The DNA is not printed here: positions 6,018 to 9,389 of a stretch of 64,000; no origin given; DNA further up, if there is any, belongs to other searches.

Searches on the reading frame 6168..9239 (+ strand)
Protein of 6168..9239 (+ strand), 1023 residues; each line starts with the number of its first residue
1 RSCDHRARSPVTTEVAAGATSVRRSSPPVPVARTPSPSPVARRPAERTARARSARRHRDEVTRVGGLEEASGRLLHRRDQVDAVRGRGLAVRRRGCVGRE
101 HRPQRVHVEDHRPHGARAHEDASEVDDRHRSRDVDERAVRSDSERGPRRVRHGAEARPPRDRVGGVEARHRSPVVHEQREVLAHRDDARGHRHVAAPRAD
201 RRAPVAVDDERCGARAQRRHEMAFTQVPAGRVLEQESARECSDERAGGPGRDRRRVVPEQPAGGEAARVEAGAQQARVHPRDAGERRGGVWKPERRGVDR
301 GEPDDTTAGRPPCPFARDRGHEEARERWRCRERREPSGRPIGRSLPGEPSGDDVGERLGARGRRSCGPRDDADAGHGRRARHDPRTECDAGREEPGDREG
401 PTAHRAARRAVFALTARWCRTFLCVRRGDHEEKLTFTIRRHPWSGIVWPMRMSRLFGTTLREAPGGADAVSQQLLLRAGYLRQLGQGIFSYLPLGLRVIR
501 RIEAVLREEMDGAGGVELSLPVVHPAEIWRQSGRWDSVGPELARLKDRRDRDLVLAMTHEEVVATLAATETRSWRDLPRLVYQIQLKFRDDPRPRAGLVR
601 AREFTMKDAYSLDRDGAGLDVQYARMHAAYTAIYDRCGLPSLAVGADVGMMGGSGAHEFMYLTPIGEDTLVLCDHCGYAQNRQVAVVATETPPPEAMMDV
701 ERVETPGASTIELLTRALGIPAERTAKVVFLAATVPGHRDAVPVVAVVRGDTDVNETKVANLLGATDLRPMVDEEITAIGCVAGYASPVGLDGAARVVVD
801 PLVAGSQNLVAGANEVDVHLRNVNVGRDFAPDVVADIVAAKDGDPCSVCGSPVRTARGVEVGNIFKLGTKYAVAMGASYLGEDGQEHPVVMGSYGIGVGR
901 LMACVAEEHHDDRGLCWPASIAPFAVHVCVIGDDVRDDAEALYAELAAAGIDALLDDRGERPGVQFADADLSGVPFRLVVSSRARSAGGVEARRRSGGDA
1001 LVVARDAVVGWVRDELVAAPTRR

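Call 10: search_protein_families(library=pfam, proteins=[window:6168-9239:+])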
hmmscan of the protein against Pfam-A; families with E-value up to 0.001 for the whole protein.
window:6168-9239:+ (1023 aa): 3 families
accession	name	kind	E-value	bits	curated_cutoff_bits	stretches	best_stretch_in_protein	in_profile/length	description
PF00587.30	tRNA-synt_2b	-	1.1e-22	81.4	29.3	1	545-909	3-179/179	tRNA synthetase class II core domain (G, H, P, S and T)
PF04073.20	tRNA_edit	-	3.5e-22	79.2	25.5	1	705-825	1-118/123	Aminoacyl-tRNA editing domain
PF03129.25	HGTP_anticodon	-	3.7e-17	62.7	21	1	926-1014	2-93/94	Anticodon binding domain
